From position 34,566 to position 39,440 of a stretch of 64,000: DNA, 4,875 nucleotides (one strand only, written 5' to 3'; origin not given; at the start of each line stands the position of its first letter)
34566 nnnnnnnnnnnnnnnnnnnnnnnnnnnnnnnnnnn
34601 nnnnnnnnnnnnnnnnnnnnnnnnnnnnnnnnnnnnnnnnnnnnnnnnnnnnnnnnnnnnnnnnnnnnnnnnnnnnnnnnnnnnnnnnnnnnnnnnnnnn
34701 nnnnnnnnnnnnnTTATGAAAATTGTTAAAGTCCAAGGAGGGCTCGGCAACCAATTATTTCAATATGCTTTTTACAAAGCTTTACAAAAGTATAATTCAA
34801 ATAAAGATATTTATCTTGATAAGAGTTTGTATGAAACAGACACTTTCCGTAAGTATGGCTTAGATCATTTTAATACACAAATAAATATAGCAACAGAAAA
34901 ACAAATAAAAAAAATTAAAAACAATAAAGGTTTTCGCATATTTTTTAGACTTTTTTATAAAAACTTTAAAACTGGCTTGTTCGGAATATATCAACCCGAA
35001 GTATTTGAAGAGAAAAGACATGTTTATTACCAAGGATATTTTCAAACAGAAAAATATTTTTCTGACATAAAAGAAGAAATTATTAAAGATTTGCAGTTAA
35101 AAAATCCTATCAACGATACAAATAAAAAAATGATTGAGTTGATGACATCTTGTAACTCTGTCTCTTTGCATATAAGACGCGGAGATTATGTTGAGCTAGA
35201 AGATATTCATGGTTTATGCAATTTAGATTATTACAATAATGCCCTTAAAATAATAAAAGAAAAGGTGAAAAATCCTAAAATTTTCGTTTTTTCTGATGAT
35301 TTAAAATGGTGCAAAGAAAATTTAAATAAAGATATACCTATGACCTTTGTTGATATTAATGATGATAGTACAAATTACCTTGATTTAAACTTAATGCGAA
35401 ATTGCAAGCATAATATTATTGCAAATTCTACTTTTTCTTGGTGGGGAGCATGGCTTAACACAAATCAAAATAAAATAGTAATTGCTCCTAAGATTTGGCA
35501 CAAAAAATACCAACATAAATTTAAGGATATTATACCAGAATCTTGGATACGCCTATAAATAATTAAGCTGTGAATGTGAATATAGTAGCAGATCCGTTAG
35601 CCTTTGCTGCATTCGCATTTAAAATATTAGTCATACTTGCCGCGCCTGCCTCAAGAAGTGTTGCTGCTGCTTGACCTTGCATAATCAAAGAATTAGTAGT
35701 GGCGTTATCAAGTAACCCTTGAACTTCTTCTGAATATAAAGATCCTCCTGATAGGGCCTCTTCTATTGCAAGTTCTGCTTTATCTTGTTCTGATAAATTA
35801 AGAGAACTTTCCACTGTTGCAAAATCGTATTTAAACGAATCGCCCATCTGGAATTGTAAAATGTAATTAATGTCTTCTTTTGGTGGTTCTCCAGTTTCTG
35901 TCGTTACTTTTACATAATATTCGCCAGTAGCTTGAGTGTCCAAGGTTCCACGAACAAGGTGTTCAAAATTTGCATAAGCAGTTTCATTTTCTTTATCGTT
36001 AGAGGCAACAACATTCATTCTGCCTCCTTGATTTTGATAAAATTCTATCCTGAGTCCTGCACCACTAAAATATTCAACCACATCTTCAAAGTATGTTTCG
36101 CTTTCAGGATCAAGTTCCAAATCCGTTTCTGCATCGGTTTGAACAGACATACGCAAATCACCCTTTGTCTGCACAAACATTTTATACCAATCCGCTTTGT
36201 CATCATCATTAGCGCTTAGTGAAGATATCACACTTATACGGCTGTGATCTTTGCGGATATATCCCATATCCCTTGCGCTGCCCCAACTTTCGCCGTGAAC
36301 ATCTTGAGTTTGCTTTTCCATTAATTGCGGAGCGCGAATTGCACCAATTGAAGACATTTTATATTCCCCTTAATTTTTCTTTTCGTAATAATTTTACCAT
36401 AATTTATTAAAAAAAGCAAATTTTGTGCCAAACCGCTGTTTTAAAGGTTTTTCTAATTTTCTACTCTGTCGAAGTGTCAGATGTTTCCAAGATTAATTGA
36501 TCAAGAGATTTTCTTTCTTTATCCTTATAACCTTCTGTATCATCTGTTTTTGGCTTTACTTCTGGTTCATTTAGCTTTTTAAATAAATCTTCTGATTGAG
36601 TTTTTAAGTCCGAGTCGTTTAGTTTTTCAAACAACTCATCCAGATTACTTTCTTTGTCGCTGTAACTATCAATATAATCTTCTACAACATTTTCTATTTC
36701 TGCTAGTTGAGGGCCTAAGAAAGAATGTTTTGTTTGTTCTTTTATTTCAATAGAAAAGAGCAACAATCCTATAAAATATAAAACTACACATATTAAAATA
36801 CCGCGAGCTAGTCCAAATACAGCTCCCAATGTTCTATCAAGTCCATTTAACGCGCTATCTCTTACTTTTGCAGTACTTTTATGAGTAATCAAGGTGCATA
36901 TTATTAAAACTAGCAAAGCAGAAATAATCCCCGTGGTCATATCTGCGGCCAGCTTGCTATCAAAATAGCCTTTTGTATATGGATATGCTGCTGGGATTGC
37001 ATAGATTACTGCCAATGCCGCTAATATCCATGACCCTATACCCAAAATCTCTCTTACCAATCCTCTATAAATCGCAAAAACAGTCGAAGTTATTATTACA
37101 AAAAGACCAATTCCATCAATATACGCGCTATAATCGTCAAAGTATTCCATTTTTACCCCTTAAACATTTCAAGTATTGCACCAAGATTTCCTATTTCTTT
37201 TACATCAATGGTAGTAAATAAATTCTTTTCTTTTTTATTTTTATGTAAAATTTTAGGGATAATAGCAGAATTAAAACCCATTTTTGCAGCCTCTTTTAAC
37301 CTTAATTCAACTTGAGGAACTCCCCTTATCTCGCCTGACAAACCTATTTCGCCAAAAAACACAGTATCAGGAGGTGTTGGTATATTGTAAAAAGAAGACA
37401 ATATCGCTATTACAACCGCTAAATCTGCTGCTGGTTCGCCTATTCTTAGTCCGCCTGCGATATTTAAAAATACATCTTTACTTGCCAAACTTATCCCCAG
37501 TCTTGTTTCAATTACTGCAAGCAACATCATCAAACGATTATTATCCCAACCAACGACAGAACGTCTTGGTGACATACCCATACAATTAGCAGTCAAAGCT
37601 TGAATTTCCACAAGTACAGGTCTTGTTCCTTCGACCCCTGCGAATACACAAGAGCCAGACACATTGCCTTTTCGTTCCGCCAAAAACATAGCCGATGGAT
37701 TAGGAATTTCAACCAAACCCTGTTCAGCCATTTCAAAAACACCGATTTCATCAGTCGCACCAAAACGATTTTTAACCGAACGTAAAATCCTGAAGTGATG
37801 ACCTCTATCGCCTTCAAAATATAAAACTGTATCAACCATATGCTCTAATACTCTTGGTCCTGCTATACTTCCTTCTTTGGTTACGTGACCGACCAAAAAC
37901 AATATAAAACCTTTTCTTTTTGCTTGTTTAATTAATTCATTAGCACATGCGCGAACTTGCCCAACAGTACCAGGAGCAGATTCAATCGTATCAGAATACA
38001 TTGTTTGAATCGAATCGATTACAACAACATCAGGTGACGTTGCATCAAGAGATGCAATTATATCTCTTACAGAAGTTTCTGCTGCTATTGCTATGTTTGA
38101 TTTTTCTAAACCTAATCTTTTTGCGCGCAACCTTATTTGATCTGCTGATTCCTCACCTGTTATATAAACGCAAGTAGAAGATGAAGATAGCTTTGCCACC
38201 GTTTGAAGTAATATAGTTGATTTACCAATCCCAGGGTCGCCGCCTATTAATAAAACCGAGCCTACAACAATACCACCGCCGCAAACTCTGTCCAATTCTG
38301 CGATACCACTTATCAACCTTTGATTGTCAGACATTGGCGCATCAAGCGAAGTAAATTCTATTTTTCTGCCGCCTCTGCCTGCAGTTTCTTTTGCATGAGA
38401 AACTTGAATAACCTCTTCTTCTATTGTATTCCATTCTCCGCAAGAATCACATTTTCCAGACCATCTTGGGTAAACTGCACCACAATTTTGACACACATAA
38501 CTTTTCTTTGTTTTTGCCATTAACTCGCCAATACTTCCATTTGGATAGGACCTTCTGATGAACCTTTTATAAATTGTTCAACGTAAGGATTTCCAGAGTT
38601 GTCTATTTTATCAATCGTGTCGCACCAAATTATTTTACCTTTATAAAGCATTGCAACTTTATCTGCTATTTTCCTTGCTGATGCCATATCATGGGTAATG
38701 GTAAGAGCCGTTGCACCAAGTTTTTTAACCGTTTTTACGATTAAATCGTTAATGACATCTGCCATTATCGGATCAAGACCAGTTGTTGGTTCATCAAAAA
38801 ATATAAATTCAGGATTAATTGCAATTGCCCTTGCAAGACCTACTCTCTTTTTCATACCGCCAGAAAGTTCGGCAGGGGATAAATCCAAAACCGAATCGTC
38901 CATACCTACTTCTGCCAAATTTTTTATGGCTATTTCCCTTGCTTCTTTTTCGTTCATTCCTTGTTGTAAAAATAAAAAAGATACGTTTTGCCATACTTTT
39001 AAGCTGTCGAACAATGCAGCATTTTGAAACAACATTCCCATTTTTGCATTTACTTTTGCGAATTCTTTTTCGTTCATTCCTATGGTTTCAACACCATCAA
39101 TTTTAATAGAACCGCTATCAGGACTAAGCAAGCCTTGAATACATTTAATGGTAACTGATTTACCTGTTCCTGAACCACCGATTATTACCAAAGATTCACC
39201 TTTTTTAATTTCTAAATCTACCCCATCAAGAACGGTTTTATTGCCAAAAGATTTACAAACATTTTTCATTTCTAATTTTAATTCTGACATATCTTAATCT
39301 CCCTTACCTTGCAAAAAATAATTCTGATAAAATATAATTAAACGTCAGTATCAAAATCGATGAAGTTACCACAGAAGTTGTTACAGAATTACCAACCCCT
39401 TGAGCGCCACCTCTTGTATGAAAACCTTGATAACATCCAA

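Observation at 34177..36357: GT11 alpha-1,2-fucosyltransferase sits where hslU is expected after hslV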

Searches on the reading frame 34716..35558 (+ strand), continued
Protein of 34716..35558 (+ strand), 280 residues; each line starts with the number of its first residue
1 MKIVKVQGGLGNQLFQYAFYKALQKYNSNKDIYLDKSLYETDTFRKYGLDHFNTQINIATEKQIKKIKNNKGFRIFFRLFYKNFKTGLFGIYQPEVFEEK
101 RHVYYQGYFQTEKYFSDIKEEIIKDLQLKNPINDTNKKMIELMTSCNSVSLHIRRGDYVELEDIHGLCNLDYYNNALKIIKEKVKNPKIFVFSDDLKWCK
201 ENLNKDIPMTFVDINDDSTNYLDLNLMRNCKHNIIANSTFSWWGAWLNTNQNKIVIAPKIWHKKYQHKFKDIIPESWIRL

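Call 67: search_dna_similar(query=window:34716-35555:+, collection=phages, mode=protein, max_rows=8)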
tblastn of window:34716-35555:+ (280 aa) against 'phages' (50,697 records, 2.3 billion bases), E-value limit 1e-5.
Records with a match: 103; places in all: 139; records where one place covers at least 80% of the query: 100.
Best place of each record, by identity: <60% 103.
By first word of the organism name: Synechococcus 84; Marine 7; Prochlorococcus 6; uncultured 3; Bacteriophage 2; Cyanophage 1.
By host as written in the record: - 58; Synechococcus sp. 9; Synechococcus sp. WH 7803 7; Synechococcus sp. MW02 4; Synechococcus sp. WH8102 3; Parasynechococcus marenigrum WH 8102 3; Synechococcus sp. WH8109 3; Synechococcus sp. WH8017 2; and 9 more.
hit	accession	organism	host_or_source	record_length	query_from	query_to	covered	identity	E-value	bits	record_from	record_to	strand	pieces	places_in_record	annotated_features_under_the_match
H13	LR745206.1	uncultured phage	metagenomic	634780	1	280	100%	39.5%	3e-49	180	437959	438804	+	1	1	record has no annotation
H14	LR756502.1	uncultured phage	metagenomic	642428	1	277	99%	37.5%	6e-40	153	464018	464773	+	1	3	record has no annotation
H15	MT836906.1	Bacteriophage sp.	human fecal samples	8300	1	277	99%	37.0%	5e-37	144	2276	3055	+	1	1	record has no annotation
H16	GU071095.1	Synechococcus phage S-SM2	Synechococcus sp. WH8017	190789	8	280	98%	36.7%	5e-38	147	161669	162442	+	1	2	glycosyltransferase family 11 | glycosyltransferase family 25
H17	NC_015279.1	Synechococcus phage S-SM2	Synechococcus sp. WH8017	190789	8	280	98%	36.7%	5e-38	147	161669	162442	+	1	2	glycosyltransferase | glucosyltransferase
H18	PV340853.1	Synechococcus phage Sf-CH8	Synechococcus sp. WH8102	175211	8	280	98%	34.9%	4e-34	136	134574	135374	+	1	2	glycosyltransferase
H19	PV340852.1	Synechococcus phage Sf-CH5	Synechococcus sp. WH8102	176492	8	280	98%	34.9%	4e-34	136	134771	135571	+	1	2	glycosyltransferase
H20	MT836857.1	Bacteriophage sp.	human fecal samples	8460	1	280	100%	33.7%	3e-43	162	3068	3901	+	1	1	record has no annotation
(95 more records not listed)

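Call 73: list_cluster_members(proteins=[P0003, P0022, P0042, P0064, P0079, P0011, P0010, P0076, P0007, P0116])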
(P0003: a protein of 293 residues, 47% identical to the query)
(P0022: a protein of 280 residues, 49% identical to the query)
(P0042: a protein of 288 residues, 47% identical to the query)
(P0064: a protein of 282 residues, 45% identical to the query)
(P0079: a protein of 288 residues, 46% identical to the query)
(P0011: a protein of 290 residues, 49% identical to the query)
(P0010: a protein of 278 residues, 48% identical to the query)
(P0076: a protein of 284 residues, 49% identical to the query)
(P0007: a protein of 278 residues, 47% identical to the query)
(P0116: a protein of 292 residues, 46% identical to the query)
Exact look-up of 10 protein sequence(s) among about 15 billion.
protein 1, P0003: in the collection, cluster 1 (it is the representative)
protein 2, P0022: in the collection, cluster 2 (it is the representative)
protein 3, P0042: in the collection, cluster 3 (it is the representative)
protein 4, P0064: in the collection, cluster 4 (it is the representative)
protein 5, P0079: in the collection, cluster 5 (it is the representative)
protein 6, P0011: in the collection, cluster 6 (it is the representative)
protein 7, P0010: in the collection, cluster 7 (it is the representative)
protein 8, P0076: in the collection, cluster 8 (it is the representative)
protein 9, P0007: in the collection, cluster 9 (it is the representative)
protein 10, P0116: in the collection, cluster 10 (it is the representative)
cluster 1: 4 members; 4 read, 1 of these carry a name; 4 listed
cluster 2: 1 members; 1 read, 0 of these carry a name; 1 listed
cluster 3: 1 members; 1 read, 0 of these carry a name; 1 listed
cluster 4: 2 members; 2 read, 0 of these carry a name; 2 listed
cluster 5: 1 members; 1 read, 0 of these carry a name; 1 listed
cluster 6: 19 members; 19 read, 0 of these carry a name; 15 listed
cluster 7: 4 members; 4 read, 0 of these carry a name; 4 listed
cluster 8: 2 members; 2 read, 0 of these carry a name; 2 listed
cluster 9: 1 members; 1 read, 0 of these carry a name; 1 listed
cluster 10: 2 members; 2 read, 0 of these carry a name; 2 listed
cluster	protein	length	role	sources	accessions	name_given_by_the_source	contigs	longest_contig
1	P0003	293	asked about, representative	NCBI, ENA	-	-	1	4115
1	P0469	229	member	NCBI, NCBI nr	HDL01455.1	MAG TPA: alpha-1,2-fucosyltransferase, partial [candidate division Zixibacteria bacterium] | alpha-1,2-fucosyltransferase [candidate division Zixibacteria bacterium]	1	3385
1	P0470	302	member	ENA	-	-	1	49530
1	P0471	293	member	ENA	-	-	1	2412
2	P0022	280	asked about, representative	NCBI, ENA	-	-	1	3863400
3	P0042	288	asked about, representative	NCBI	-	-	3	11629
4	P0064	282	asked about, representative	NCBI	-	-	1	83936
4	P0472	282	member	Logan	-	-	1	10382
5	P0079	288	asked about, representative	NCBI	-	-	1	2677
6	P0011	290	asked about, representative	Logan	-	-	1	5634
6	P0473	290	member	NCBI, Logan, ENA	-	-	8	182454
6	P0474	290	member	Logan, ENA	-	-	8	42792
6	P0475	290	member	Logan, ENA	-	-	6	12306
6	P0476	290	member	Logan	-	-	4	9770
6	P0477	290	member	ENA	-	-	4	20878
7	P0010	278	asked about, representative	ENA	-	-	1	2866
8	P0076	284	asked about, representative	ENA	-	-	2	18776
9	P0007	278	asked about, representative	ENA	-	-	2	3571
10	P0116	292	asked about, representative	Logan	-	-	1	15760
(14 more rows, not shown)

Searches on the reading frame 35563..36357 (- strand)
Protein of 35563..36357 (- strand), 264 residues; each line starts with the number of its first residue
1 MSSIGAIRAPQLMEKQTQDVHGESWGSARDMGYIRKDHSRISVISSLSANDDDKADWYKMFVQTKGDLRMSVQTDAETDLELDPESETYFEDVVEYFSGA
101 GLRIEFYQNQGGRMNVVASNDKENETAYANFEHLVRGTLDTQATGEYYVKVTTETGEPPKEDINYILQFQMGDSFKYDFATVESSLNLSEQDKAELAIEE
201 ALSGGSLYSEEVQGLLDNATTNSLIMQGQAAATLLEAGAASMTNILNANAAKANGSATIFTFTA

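Call 3: search_protein_families(library=pfam, proteins=[window:35563-36357:-], max_evalue=0.01)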
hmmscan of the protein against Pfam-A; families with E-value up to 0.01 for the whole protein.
window:35563-36357:- (264 aa): 0 families

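Call 4: search_protein_families(library=ncbifam, proteins=[window:35563-36357:-], max_evalue=0.01)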
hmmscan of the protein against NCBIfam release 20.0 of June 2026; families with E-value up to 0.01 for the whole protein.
window:35563-36357:- (264 aa): 0 families
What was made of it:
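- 35563..36357 (-): Convergent acidic protein of unknown function (264 aa, pI 4.3). It is a conserved clade gene with a beta-sandwich core and a C-terminal helix. No Pfam or NCBIfam hit (calls 3, 4).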

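Call 28: find_related_loci(query=A2, collection=genome_contigs, flank=10000)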
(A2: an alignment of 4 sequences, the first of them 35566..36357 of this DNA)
Query A2 (264 aa) in genome_contigs; peptide patterns used: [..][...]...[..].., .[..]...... (x = any residue, [..] = any of these).
147 stretches matched a pattern, but none encodes a relative of the query by tblastn (E <= 1e-3).

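Call 29: find_related_loci(query=A2, collection=metagenome_contigs, flank=10000)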
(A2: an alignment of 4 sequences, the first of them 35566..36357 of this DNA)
Query A2 (264 aa) in metagenome_contigs; peptide patterns used: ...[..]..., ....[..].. (x = any residue, [..] = any of these).
420 stretches matched a pattern, but none encodes a relative of the query by tblastn (E <= 1e-3).
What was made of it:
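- Tried and rejected: Scans of GTDB genomes and JGI metagenomes with the clade-specific acidic protein found no relative (calls 28, 29).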

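Call 40: search_protein_representatives(protein=window:35566-36357:-)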
Query: 264 residues. Proteins with E-value up to 0.001 (for the whole library): 107; up to 1e-10: 28; up to 1e-30: 2. The best 107 are listed.
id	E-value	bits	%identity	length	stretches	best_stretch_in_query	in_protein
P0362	4.7e-126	435.6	77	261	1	1-264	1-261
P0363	3.9e-32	128.2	41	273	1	23-244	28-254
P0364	1.9e-29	119.4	35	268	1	9-262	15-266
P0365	1.6e-26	109.8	35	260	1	14-246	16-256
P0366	3.4e-26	108.7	33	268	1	14-258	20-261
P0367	5.4e-25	104.8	32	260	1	13-247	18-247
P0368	1.2e-24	103.7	34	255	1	13-222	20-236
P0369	4.2e-23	98.6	34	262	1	12-246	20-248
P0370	7.9e-22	94.4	30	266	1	23-225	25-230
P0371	1.7e-18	83.5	31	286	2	79-247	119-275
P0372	4.7e-18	82.1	32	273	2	5-82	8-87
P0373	9.0e-18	81.2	34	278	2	98-222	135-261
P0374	7.0e-16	75.0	30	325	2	75-251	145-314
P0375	2.1e-15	73.4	34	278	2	96-247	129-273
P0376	2.4e-15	73.2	31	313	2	83-252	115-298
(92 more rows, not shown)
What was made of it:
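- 35563..36357 (-): The family is small: 107 representatives at E<=1e-3 among 1.84 billion (call 40).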

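Call 74: predict_structure(protein=window:35566-36357:-)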
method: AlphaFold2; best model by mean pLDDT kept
length: 264 residues; sequences in the alignment: 1
mean_pLDDT: 58.5   pTM: 0.52
mean pLDDT of the five models: 58.5, 50.5, 46.8, 44.1, 28.2
residues with pLDDT >= 90: 4; 70-90: 73; 50-70: 92; < 50: 95
segments of 3 or more residues with pLDDT < 50: 1-36, 173-192, 200-212, 230-234, 260-264
pLDDT, mean of each block of 10 residues (from residue 1): 30 30 31 46 61 63 66 60 78 83 82 82 88 82 71 64 70 48 41 50 44 52 51 49 57 51 39
secondary structure, 60 per line:
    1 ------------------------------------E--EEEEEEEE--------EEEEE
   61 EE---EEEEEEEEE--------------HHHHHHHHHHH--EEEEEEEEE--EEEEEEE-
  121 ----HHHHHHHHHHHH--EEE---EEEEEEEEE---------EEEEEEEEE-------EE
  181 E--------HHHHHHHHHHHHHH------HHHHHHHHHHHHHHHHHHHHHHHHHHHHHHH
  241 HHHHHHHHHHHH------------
elements in order: E40-47 E56-62 E66-74 H89-99 E102-110 E113-119 H125-136 E139-141 E145-153 E163-171 E179-181 H190-203 H210-252

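Call 76: fold_search(model_id=the predicted structure, library=pdb)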
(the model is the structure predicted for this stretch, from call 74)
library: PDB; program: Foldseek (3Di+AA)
matches with E <= 10: 1280; with E <= 0.001: 0
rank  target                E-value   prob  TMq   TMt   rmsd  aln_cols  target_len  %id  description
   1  1qxp_B                6.9e-03  0.97  0.29  0.11   6.6       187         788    8  Crystal Structure of a mu-like calpain (released 2004-02-03)
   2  9fow_B                6.9e-03  0.95  0.27  0.46   8.8       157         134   14  GPR180 N-terminal domain (released 2024-10-16)
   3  2wfk_E                1.3e-02  0.85  0.29  0.30  16.3       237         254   10  Calcium bound LipL32 (released 2009-11-24)
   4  2wfk_A                1.8e-02  0.77  0.28  0.29  16.1       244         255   10  Calcium bound LipL32 (released 2009-11-24)
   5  9cmi_B                1.8e-02  0.57  0.16  0.15  12.6       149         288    9  Cryo-EM structure of human claudin-4 complex with Clostridium perfringens enterotoxin, sFab COP-1, and Nanobody (released 2024-08-07)
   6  2wfk_C                2.4e-02  0.84  0.31  0.34  15.7       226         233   12  Calcium bound LipL32 (released 2009-11-24)
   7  2cdo_A                2.6e-02  0.20  0.16  0.26  14.0       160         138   13  structure of agarase carbohydrate binding module in complex with neoagarohexaose (released 2006-02-16)
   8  4dy5_C                2.8e-02  0.95  0.27  0.56   5.2       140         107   13  Crystal structure of Salmonella Typhimurium PliG, a periplasmic lysozyme inhibitor of g-type lysozyme (released 2012-06-13)
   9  4dxz                  2.8e-02  0.92  0.27  0.55   5.5       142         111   15  crystal structure of a PliG-Ec mutant, a periplasmic lysozyme inhibitor of g-type lysozyme from Escherichia coli (released 2012-06-20)
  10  8u5d_B                3.1e-02  0.44  0.16  0.30  12.4       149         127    9  Crystal Structure of C-terminal domain of Clostridium perfringens Enterotoxin in Space Group P 41 21 2 (released 2023-12-20)
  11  2wfk_B                3.5e-02  0.75  0.30  0.34  15.7       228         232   11  Calcium bound LipL32 (released 2009-11-24)
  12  4dy3_A                4.0e-02  0.97  0.28  0.59   4.8       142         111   11  crystal structure of Escherichia coli PliG, a periplasmic lysozyme inhibitor of g-type lysozyme (released 2012-06-13)
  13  8u5e_D                4.0e-02  0.41  0.16  0.30  12.6       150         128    7  Crystal Structure of C-terminal domain of Clostridium perfringens Enterotoxin in Space Group P 21 21 21 (released 2023-12-20)
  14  1amx                  4.0e-02  0.15  0.16  0.22  11.4       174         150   11  COLLAGEN-BINDING DOMAIN FROM A STAPHYLOCOCCUS AUREUS ADHESIN (released 1998-06-24)
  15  3eqe_B                4.5e-02  0.47  0.19  0.29  10.1       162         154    8  Crystal structure of the YubC protein from Bacillus subtilis. Northeast Structural Genomics Consortium target SR112. (released 2008-10-14)
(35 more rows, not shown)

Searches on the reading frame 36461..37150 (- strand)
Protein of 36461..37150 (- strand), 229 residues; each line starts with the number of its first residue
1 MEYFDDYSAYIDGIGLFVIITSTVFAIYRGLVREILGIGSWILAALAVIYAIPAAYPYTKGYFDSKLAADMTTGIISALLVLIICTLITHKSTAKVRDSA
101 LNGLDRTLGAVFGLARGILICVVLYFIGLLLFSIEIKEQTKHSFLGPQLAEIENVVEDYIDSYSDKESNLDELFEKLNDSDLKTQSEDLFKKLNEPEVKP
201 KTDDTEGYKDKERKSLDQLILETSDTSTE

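Call 3: search_protein_families(library=pfam, proteins=[window:36461-37150:-], max_evalue=0.01)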
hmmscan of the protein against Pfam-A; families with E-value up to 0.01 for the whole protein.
window:36461-37150:- (229 aa): 1 family
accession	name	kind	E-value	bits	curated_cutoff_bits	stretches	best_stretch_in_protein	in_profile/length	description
PF02674.22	Colicin_V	-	5.9e-25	88.4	29.3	1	11-150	1-140/144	Colicin V production protein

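Call 4: search_protein_families(library=ncbifam, proteins=[window:36461-37150:-], max_evalue=0.01)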
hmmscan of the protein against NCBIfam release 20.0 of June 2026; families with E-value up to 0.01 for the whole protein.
window:36461-37150:- (229 aa): 2 families
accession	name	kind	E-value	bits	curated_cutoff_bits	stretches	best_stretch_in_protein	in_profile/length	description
NF008100.0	PRK10845.1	equivalog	3.1e-12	46.9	264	1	10-164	3-156/162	colicin V production protein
NF033740.0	MarP_fam_protase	equivalog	4.7e-06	25.9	250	1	15-202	5-181/390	MarP family serine protease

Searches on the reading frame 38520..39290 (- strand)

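Call 24: search_protein_families(library=pfam, proteins=[window:38520-39290:-], max_evalue=0.00001)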
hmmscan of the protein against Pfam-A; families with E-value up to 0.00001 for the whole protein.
window:38520-39290:- (256 aa): 2 families
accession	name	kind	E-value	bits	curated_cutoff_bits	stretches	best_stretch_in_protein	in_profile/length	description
PF00005.33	ABC_tran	-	1.1e-32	114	25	1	21-170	1-137/137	ABC transporter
PF13304.12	AAA_21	-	2.7e-06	28.1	27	0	136-200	232-298/304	AAA domain, putative AbiEii toxin, Type IV TA system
